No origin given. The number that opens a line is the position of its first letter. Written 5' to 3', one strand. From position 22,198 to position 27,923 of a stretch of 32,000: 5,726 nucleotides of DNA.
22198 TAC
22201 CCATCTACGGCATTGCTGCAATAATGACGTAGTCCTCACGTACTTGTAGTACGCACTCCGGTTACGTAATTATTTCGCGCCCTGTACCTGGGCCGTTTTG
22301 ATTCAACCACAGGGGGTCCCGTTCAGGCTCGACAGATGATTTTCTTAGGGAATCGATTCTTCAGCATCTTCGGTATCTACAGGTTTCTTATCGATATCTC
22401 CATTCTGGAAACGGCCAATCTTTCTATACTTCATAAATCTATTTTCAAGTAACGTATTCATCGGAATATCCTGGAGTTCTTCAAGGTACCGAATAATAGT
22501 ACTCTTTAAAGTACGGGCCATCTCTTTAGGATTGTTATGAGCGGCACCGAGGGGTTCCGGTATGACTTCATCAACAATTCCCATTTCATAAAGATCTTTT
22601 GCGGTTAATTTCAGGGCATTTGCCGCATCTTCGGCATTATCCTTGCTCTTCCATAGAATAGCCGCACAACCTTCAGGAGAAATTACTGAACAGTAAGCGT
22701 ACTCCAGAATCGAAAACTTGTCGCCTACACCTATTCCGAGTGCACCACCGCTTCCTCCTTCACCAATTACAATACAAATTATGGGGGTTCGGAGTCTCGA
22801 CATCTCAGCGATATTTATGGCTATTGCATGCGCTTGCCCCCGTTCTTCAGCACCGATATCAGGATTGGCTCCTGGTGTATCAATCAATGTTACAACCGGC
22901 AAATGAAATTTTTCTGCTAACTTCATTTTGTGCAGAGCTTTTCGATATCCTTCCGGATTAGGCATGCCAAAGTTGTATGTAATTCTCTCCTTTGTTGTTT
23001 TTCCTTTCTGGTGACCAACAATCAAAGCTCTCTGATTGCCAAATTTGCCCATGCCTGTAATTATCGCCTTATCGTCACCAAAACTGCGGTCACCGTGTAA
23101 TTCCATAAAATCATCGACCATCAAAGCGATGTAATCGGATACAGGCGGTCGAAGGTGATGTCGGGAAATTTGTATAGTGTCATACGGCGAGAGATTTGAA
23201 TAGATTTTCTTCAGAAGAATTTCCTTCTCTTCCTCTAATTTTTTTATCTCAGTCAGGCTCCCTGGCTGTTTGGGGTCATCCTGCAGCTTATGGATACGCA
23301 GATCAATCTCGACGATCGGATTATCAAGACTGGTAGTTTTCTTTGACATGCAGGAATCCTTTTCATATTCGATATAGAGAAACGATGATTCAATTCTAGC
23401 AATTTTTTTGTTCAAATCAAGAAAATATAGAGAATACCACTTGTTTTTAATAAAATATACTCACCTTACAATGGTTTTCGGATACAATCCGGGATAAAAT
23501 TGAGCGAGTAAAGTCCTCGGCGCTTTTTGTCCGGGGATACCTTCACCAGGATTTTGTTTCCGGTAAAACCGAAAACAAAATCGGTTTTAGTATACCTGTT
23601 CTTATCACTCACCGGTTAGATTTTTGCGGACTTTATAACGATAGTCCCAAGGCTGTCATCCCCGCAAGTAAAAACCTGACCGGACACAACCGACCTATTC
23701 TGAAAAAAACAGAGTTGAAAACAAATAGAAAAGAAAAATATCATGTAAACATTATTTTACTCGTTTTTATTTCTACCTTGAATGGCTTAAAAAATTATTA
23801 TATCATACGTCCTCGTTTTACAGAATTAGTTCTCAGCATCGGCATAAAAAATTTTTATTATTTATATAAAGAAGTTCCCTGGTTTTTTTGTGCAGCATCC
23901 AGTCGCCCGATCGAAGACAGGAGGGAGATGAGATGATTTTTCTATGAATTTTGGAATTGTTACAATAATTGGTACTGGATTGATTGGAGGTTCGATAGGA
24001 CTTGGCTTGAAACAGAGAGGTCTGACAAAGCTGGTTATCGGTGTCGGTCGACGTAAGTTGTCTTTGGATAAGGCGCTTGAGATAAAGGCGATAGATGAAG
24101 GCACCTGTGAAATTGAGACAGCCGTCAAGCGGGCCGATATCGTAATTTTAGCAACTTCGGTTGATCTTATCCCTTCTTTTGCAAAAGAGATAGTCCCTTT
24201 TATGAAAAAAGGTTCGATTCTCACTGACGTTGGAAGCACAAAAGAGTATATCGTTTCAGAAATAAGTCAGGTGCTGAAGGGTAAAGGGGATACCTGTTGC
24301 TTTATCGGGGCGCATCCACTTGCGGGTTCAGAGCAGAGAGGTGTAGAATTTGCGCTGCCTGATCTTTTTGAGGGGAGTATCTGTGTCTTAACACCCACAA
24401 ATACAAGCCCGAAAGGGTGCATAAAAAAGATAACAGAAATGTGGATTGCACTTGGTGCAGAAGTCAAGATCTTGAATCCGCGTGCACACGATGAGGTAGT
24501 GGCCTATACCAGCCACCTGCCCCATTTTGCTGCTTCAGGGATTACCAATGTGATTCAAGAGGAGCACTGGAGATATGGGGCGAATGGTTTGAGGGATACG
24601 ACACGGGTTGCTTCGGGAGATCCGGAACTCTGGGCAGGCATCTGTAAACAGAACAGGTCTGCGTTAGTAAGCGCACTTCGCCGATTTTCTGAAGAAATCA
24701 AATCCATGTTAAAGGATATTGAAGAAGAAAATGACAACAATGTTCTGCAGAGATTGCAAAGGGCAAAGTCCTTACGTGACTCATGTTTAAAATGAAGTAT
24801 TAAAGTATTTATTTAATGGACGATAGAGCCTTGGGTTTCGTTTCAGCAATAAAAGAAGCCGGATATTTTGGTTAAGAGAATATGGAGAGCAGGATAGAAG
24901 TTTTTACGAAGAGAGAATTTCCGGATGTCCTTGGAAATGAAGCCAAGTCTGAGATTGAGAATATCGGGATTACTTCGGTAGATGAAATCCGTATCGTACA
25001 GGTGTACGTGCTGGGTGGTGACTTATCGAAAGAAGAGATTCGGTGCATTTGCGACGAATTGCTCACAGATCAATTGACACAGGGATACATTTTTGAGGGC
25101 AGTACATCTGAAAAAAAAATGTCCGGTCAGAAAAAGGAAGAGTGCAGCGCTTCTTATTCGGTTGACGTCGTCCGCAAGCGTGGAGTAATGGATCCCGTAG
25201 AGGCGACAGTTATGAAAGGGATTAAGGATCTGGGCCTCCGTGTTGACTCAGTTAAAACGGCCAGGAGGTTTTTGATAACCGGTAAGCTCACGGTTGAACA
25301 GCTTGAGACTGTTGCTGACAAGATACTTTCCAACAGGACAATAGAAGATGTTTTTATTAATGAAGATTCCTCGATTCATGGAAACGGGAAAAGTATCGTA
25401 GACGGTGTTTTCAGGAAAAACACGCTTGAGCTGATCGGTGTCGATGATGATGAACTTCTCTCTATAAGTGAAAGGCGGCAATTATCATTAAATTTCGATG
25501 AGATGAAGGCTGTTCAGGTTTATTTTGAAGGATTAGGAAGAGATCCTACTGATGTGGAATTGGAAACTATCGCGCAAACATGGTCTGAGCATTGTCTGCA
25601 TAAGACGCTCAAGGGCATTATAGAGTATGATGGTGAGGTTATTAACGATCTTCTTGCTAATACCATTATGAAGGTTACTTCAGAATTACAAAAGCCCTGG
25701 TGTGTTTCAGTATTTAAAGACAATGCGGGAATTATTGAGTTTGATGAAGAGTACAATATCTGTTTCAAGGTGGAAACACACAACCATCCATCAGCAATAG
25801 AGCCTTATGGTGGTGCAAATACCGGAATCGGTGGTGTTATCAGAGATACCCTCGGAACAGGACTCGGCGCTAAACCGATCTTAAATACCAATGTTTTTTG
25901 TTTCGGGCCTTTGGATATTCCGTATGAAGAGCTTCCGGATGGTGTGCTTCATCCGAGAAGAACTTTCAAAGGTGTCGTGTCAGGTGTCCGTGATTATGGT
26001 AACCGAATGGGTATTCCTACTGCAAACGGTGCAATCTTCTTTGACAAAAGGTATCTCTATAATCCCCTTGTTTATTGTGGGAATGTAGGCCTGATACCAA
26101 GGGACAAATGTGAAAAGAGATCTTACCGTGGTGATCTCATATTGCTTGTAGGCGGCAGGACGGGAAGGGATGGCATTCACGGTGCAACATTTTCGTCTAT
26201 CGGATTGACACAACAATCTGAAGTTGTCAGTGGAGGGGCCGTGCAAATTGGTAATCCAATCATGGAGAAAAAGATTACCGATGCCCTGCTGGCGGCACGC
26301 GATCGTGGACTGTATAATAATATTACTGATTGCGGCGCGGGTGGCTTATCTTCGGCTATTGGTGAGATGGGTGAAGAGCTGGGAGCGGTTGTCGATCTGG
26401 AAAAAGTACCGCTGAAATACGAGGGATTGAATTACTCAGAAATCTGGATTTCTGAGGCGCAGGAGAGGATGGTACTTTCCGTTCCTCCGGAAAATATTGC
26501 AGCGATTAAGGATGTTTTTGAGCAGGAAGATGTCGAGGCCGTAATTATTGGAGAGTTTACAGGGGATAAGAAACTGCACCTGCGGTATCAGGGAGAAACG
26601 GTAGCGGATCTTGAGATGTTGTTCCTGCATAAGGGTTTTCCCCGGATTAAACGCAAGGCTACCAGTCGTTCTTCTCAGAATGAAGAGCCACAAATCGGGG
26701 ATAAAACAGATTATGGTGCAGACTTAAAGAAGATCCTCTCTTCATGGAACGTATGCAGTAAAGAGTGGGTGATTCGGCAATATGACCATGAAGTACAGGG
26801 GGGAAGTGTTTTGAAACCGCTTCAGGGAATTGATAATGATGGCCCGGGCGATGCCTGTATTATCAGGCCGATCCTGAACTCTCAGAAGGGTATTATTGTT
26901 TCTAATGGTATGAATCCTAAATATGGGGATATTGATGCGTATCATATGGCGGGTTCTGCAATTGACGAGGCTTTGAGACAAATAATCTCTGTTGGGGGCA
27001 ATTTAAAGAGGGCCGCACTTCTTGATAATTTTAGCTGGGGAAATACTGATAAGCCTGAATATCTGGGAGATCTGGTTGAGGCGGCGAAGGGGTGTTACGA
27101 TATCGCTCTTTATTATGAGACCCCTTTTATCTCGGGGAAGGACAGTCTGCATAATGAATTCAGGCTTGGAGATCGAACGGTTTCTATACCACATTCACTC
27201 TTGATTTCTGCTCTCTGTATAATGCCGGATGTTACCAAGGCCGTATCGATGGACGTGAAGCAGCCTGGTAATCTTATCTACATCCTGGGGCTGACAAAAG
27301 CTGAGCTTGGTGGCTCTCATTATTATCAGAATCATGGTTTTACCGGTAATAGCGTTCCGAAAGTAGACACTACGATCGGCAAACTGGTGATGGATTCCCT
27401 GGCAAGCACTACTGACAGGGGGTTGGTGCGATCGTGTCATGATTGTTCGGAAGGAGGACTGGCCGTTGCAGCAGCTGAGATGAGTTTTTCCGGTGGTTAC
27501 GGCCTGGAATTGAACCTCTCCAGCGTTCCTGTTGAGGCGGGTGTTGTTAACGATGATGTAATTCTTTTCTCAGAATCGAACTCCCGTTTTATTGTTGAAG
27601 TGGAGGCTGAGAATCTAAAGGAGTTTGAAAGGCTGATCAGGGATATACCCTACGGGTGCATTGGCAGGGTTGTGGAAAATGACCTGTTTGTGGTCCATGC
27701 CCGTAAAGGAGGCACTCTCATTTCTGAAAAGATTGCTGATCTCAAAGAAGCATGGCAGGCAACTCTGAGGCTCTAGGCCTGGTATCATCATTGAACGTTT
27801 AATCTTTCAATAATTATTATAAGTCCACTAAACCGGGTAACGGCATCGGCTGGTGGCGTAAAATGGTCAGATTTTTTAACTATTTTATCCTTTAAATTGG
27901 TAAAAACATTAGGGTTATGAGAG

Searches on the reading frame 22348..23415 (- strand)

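Call 24: search_protein_families(library=pfam, proteins=[window:22348-23415:-], max_evalue=0.001)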
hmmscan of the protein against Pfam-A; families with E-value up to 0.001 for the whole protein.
window:22348-23415:- (356 aa): 2 families
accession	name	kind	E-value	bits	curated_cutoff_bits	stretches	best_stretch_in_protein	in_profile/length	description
PF03255.19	ACCA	-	3.4e-130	434.2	23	1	30-334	4-310/310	Acetyl co-enzyme A carboxylase carboxyltransferase-like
PF01039.27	Carboxyl_trans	-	1.4e-14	54.1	22.3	1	116-273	282-429/493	Carboxyl transferase domain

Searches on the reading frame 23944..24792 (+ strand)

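Call 24: search_protein_families(library=pfam, proteins=[window:23944-24792:+], max_evalue=0.001)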
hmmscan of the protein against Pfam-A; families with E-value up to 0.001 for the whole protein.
window:23944-24792:+ (283 aa): 4 families
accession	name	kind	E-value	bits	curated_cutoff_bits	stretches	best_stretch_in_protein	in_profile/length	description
PF02153.23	PDH_N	-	1e-33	116.5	26.5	1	18-174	1-152/154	Prephenate dehydrogenase, nucleotide-binding domain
PF20463.3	PDH_C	-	1.9e-19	70.3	22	1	179-271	2-100/102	Prephenate dehydrogenase, dimerization domain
PF03807.23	F420_oxidored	-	1.8e-08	35.3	21.6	1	6-96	2-91/94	NADP oxidoreductase coenzyme F420-dependent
PF03446.21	NAD_binding_2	-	0.0002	21.9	21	1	6-130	2-123/161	NAD binding domain of 6-phosphogluconate dehydrogenase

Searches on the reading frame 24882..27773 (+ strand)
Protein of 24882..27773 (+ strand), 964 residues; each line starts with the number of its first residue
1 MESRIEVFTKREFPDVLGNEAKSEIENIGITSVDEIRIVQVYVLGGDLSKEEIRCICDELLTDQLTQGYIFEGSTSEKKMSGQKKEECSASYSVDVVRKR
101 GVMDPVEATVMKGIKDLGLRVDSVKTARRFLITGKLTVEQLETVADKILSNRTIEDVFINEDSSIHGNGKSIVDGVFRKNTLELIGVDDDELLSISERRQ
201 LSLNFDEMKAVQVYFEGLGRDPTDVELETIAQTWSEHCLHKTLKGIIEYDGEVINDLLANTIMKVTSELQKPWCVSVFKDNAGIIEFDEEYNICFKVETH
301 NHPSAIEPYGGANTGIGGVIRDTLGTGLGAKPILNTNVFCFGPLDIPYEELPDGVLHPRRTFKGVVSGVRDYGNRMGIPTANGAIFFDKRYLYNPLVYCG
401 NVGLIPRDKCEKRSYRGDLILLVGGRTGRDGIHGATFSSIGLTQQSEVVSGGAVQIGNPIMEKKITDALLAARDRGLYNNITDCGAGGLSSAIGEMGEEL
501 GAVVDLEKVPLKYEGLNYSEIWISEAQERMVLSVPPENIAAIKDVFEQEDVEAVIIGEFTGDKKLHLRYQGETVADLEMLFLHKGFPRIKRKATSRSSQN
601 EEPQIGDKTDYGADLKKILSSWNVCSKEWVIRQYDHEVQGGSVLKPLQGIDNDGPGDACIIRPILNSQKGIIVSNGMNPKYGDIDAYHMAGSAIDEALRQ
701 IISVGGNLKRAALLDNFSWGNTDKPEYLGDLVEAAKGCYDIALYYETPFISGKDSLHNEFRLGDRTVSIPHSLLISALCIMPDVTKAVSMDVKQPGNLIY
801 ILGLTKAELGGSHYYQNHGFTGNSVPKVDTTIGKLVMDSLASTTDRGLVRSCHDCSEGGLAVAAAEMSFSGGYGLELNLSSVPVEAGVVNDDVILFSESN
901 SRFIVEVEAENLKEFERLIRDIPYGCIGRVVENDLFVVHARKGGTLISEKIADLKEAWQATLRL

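Call 24: search_protein_families(library=pfam, proteins=[window:24882-27773:+], max_evalue=0.001)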
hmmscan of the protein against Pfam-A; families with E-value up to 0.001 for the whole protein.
window:24882-27773:+ (964 aa): 4 families
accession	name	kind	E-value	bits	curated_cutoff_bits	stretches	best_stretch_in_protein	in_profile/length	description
PF02769.27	AIRS_C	-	5.2e-51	173.3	23.1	2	417-569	3-155/156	AIR synthase related protein, C-terminal domain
PF00586.29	AIRS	-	8.9e-24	84.5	24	2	280-404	2-111/112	AIR synthase related protein, N-terminal domain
PF18072.6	FGAR-AT_linker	-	1e-19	71.2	26.6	1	194-241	3-50/50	Formylglycinamide ribonucleotide amidotransferase linker domain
PF02700.19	PurS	-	3.8e-12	46.6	22.2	1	93-157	3-73/77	Phosphoribosylformylglycinamidine (FGAM) synthase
